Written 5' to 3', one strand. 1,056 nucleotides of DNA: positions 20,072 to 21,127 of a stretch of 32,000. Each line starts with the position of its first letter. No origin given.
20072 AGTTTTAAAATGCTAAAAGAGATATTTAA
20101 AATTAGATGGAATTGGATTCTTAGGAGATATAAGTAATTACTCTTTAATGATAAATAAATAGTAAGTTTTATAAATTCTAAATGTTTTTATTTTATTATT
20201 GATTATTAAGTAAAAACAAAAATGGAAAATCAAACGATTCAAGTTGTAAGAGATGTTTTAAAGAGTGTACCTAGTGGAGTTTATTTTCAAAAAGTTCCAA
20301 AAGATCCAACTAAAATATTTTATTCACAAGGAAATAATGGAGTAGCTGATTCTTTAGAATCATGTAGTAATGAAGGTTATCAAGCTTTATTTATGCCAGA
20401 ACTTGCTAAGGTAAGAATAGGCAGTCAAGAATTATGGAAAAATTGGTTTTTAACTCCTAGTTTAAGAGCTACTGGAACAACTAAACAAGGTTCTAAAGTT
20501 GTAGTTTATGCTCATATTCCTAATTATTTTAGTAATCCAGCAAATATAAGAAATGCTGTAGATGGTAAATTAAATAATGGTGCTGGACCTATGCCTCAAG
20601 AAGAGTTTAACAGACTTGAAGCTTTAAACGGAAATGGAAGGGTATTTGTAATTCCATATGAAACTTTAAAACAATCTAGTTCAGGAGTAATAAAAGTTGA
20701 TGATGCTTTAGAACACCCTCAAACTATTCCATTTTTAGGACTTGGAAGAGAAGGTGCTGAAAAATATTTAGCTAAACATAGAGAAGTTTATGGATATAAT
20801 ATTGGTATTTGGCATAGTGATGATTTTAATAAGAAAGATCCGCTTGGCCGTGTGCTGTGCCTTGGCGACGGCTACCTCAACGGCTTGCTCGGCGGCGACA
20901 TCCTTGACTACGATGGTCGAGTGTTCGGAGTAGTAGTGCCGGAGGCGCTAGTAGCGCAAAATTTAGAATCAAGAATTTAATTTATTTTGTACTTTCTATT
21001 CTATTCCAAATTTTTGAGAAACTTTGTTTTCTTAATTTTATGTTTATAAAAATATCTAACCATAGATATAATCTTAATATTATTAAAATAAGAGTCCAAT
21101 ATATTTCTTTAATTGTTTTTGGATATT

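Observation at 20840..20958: Sharp ~120-nt GC-rich island (62 % G+C) inside a 20-25 % G+C genome, forming the 3' end of an ORF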

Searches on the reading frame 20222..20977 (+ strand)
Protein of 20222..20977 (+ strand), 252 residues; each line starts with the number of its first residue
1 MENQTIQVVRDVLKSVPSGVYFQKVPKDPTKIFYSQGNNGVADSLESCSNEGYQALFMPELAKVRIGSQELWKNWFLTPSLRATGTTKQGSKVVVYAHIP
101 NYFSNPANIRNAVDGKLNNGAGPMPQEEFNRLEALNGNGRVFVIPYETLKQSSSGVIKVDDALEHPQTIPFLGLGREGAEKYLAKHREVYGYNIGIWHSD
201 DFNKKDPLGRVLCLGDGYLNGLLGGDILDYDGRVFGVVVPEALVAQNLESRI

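Call 7: search_protein_families(library=pfam, proteins=[window:20222-20977:+], max_evalue=1)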
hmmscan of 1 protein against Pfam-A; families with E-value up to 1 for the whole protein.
window:20222-20977:+ (252 aa): 0 families

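Call 13: find_homologous_proteins(query=window:20222-20977:+, max_evalue=0.001)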
Query window:20222-20977:+ (252 aa): 123 proteins with E <= 0.001 among 1659 candidates; the best 120 are listed.
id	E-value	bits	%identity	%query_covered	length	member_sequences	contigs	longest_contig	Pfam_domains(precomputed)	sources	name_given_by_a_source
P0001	5.1e-168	575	100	100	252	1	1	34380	-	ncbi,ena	-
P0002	9.1e-113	394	74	100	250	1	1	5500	-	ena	-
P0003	2.2e-109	383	71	100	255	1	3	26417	-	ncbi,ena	-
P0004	1.0e-103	364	68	100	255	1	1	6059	-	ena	-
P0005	1.0e-102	361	65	100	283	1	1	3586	-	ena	-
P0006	3.2e-98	346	65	100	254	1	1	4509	-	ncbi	-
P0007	5.2e-95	336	63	98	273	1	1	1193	-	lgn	-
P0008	1.5e-93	331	62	100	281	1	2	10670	-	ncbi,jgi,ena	-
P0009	1.0e-92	328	64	86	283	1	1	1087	-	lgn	-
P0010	6.4e-92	326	67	85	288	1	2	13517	-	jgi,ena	-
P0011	2.1e-91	324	63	100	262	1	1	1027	-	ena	-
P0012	4.4e-90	320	62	100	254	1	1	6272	-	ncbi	-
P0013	2.8e-88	314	60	100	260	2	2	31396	-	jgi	-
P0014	1.8e-87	311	62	96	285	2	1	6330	-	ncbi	-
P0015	1.8e-87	311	64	84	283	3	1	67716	-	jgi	-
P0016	9.9e-86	305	56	100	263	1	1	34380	-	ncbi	-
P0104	4.4e-47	179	49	69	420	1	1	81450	-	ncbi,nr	ncbi:hypothetical protein HYW76_01355 [Candidatus Pacearchaeota archaeon]|nr:hypothetical protein [C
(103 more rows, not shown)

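Call 17: find_encoding_contigs(protein=P0016, flank=10000, max_places=3)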
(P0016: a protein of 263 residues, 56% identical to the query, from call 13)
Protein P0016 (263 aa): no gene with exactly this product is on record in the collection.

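Call 18: find_encoding_contigs(protein=P0104, flank=6000, max_places=3)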
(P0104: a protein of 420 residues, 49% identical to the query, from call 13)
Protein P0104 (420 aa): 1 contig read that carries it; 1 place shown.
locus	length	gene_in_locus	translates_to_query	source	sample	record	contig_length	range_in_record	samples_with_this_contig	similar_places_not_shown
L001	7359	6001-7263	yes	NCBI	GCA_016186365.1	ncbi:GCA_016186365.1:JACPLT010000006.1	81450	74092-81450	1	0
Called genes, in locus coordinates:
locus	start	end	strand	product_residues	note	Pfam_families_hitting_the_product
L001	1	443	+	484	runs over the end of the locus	PF02934:GatB_N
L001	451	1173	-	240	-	PF01978:TrmB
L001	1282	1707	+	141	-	-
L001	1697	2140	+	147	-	-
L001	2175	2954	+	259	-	PF01909:NTP_transf_2, PF18765:Polbeta (weak)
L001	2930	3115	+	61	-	-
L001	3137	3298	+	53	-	-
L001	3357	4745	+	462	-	PF01336:tRNA_anti-codon, PF00152:tRNA-synt_2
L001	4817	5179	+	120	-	-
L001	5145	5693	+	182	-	PF18765:Polbeta (faint)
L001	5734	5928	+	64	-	-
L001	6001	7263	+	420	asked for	-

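Call 19: find_related_loci(query=A1, collection=genome_contigs, flank=10000)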
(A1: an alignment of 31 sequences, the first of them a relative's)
Query A1 (252 aa) in genome_contigs; peptide patterns used: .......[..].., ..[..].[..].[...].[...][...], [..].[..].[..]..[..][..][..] (x = any residue, [..] = any of these).
103 stretches matched a pattern; 67 encode a relative of the query (tblastn E <= 1e-3); 67 distinct loci.
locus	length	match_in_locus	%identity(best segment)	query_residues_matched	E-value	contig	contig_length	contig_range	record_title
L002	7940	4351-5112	57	1-252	8e-90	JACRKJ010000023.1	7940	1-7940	MAG: Candidatus Woesearchaeota archaeon isolate NC_groundwater_1852_Pr3_B-0.1um_40_9 SR-2_scaffold_141_1569560, whole ge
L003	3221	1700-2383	53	3-244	3e-76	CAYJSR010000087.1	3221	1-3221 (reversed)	MAG TPA_asm: Candidatus Woesearchaeota archaeon isolate ERP125453_co1_330 genome assembly, contig: NODE_43620_length_322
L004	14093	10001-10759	50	1-252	1e-73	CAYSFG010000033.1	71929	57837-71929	MAG TPA_asm: Candidatus Woesearchaeota archaeon isolate binchicken_co203_433 genome assembly, contig: k141_1747008, whol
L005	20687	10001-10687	54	30-252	5e-72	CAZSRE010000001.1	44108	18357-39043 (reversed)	MAG TPA_asm: Candidatus Woesearchaeota archaeon isolate SRP050083_co3_192 genome assembly, contig: NODE_506_length_44108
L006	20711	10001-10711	48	3-252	2e-70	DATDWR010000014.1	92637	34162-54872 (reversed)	MAG TPA_asm: Candidatus Nanoarchaeia archaeon isolate SMAG_U8117 k141_1974148, whole genome shotgun sequence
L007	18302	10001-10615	55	31-237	8e-70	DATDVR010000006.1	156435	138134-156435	MAG TPA_asm: Candidatus Nanoarchaeia archaeon isolate SMAG_U8089 k141_1291258, whole genome shotgun sequence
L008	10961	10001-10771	47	1-252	2e-66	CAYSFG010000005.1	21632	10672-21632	MAG TPA_asm: Candidatus Woesearchaeota archaeon isolate binchicken_co203_433 genome assembly, contig: k141_4684985, whol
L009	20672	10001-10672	52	31-252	3e-64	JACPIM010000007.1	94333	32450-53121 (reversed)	MAG: Candidatus Woesearchaeota archaeon isolate NC_groundwater_440_Ag_B-0.1um_30_18 GD18-4_B1_scaffold_234630, whole gen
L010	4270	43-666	52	40-246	2e-63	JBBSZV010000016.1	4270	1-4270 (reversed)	MAG: Nanoarchaeota archaeon isolate H41-bin088_1 H41_bin088_1_000000000016, whole genome shotgun sequence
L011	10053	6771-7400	52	30-237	4e-63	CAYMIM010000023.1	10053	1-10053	MAG TPA_asm: Candidatus Woesearchaeota archaeon isolate binchicken_co203_642 genome assembly, contig: k141_4561991, whol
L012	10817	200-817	55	30-239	1e-62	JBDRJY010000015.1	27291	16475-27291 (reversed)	MAG: archaeon isolate MEGAHIT-group-1.682 k141_10103334, whole genome shotgun sequence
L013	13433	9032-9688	51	24-237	7e-62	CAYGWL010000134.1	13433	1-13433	MAG TPA_asm: uncultured Methanosarcinales archaeon isolate ERP119294_co2_8 genome assembly, contig: k141_4008429, whole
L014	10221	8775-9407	51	37-246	9e-62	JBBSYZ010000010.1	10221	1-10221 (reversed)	MAG: Nanoarchaeota archaeon isolate H32-bin054_1 H32_bin054_1_000000000010, whole genome shotgun sequence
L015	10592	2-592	56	56-252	1e-61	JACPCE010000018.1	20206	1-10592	MAG: Candidatus Woesearchaeota archaeon isolate NC_groundwater_275_Ag_S-0.2um_29_9 S5_GD2017_2_S2_scaffold_1679, whole g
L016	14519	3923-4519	53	40-237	4e-61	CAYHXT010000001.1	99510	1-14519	MAG TPA_asm: uncultured Methanosarcinales archaeon isolate ERP119705_co16_404 genome assembly, contig: NODE_81_length_99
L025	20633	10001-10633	49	31-237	3e-57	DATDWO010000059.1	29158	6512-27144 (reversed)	MAG TPA_asm: Candidatus Nanoarchaeia archaeon isolate SMAG_U8113 k141_113341, whole genome shotgun sequence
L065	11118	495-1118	53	24-237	4e-60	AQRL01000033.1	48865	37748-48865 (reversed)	Nanoarchaeota archaeon SCGC AAA011-G17 A11G17DRAFT_contig_5_0.6_C, whole genome shotgun sequence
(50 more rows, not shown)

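Call 28: find_encoding_contigs(protein=P0001, flank=10000, max_places=4)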
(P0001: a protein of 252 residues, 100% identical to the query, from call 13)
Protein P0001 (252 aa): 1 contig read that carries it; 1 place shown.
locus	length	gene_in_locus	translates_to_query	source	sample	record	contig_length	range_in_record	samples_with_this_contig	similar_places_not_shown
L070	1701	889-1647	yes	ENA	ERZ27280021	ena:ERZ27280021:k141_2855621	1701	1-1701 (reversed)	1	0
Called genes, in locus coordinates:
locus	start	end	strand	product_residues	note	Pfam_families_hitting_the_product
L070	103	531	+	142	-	PF00535:Glycos_transf_2, PF10111:Glyco_tranf_2_2, PF13641:Glyco_tranf_2_3 (weak)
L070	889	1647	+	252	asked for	-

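Call 31: find_encoding_contigs(protein=P0003, flank=10000, max_places=3)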
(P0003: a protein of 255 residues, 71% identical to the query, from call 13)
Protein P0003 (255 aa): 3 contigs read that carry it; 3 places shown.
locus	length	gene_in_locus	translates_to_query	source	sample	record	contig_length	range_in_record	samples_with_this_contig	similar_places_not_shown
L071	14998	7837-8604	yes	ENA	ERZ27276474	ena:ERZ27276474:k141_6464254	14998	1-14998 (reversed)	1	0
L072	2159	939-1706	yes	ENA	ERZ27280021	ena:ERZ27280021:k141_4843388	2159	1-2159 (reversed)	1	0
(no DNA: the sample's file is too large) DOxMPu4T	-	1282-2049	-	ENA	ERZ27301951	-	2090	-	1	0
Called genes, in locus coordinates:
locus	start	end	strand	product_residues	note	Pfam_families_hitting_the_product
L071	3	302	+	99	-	?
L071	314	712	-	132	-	PF01850:PIN (weak), PF13470:PIN_3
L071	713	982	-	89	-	PF04014:MazE_antitoxin (weak)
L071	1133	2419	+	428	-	-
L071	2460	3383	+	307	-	PF13646:HEAT_2 (weak)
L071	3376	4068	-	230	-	-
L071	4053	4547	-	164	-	PF01633:Choline_kinase (weak)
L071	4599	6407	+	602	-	-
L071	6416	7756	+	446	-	-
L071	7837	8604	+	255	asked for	-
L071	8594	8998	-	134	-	PF27325:MJ0538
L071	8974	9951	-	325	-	-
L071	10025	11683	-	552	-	PF12698:ABC2_membrane_3, PF01061:ABC2_membrane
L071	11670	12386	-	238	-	PF00005:ABC_tran, PF13304:AAA_21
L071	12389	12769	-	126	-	-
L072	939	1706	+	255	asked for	-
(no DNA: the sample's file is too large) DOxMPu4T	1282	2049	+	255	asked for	-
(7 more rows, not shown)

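Call 32: find_encoding_contigs(protein=P0002, flank=6000, max_places=2)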
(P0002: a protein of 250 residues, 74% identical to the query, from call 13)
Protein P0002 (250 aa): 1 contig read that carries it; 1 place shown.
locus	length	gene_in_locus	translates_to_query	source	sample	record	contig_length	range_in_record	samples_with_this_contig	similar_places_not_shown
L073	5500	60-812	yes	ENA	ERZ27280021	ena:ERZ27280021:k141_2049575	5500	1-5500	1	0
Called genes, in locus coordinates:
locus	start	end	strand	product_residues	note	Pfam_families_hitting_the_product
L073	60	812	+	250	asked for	-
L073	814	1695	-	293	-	PF00535:Glycos_transf_2, PF10111:Glyco_tranf_2_2 (faint), PF13641:Glyco_tranf_2_3, PF13506:Glyco_transf_21 (weak), PF13632:Glyco_trans_2_3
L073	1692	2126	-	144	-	PF00856:SET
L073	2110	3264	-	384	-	PF13439:Glyco_transf_4, PF13579:Glyco_trans_4_4 (weak), PF00534:Glycos_transf_1, PF13692:Glyco_trans_1_4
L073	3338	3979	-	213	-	PF01209:Ubie_methyltran, PF05175:MTS (weak), PF13489:Methyltransf_23, PF07021:MetW (weak), PF13847:Methyltransf_31, PF08241:Methyltransf_11, PF08242:Methyltransf_12, PF13649:Methyltransf_25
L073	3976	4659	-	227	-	PF00535:Glycos_transf_2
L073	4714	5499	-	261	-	?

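Call 33: search_solved_structures(query=A1, max_evalue=1, show_alignments=1)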
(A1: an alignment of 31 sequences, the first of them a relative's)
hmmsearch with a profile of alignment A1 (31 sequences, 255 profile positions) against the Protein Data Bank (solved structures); distinct sequences matched with E-value up to 1: 1.
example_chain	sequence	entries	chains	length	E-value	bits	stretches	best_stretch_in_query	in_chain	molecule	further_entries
5ioo_A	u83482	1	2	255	3.5e-95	321.4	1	13-248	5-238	AvpA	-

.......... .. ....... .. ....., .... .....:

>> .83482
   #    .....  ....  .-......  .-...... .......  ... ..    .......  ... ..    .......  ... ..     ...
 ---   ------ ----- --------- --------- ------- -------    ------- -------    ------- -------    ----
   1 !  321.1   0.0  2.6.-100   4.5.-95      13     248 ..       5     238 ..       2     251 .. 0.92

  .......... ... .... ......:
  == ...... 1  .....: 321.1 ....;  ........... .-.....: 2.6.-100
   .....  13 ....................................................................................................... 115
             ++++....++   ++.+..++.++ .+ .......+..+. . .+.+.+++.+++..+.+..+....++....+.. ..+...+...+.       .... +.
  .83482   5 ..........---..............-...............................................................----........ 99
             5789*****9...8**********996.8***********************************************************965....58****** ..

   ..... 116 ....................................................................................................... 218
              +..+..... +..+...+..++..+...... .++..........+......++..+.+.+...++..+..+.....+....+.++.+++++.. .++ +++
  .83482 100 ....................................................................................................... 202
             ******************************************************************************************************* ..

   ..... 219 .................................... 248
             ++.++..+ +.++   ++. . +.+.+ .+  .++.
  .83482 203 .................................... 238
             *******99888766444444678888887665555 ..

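Call 36: search_protein_families(library=pfam, proteins=[L065:1542-2645:+, L025:11060-12136:+], max_evalue=0.001)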
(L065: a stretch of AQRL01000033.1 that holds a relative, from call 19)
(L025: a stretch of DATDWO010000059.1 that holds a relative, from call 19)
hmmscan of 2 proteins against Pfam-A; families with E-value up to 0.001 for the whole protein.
L065:1542-2645:+ (367 aa): 1 family
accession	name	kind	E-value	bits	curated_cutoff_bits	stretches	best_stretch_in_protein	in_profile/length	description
PF00078.32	RVT_1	-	2e-21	77.1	29.6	1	80-284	8-205/205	Reverse transcriptase (RNA-dependent DNA polymerase)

L025:11060-12136:+ (358 aa): 1 family
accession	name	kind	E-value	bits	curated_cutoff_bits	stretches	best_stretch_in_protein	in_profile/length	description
PF00078.32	RVT_1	-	1.8e-22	80.5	29.6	1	71-274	8-204/205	Reverse transcriptase (RNA-dependent DNA polymerase)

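Call 52: find_homologous_proteins(query=L003:2713-3219:+, max_evalue=1e-10)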
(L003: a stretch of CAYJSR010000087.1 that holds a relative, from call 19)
Query L003:2713-3219:+ (169 aa): 694 proteins with E <= 1e-10 among 817 candidates; the best 120 are listed.
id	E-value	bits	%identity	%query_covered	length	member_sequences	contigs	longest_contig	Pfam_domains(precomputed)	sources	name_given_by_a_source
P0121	2.1e-59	218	64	96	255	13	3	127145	PF00078.33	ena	-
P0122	1.0e-58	216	63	80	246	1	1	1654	PF00078.33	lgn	-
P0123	4.8e-58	214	77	76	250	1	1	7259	PF00078.33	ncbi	-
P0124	7.3e-57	210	61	99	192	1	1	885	-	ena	-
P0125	2.4e-56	208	68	69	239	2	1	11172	PF00078.33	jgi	-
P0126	3.4e-54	201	78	70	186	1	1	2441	PF00078.33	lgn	-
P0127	4.4e-54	201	58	95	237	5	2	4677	PF00078.33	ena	-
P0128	7.2e-54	200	76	72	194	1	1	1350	PF00078.33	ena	-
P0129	7.7e-54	200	75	72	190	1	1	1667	-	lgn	-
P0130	2.7e-53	198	67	78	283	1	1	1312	PF00078.33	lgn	-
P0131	3.2e-53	198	76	70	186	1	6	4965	PF00078.33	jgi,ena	-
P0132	5.2e-53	197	65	81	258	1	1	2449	PF00078.33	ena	-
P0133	1.3e-52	196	74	71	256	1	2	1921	PF00078.33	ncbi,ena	ncbi:MAG: reverse transcriptase/maturase family protein [Nanoarchaeota archaeon]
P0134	2.1e-52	195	72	71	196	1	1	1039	PF00078.33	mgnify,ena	mgnify:CR=1 FL=1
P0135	2.3e-52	195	76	70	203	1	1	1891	PF00078.33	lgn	-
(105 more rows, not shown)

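Call 56: search_solved_structures(query=window:20222-20977:+, max_evalue=0.001, show_alignments=1)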
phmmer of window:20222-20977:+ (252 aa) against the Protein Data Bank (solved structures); distinct sequences matched with E-value up to 0.001: 1.
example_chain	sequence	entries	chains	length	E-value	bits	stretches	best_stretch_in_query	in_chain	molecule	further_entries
5ioo_A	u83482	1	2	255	7.9e-60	205.7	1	31-236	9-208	AvpA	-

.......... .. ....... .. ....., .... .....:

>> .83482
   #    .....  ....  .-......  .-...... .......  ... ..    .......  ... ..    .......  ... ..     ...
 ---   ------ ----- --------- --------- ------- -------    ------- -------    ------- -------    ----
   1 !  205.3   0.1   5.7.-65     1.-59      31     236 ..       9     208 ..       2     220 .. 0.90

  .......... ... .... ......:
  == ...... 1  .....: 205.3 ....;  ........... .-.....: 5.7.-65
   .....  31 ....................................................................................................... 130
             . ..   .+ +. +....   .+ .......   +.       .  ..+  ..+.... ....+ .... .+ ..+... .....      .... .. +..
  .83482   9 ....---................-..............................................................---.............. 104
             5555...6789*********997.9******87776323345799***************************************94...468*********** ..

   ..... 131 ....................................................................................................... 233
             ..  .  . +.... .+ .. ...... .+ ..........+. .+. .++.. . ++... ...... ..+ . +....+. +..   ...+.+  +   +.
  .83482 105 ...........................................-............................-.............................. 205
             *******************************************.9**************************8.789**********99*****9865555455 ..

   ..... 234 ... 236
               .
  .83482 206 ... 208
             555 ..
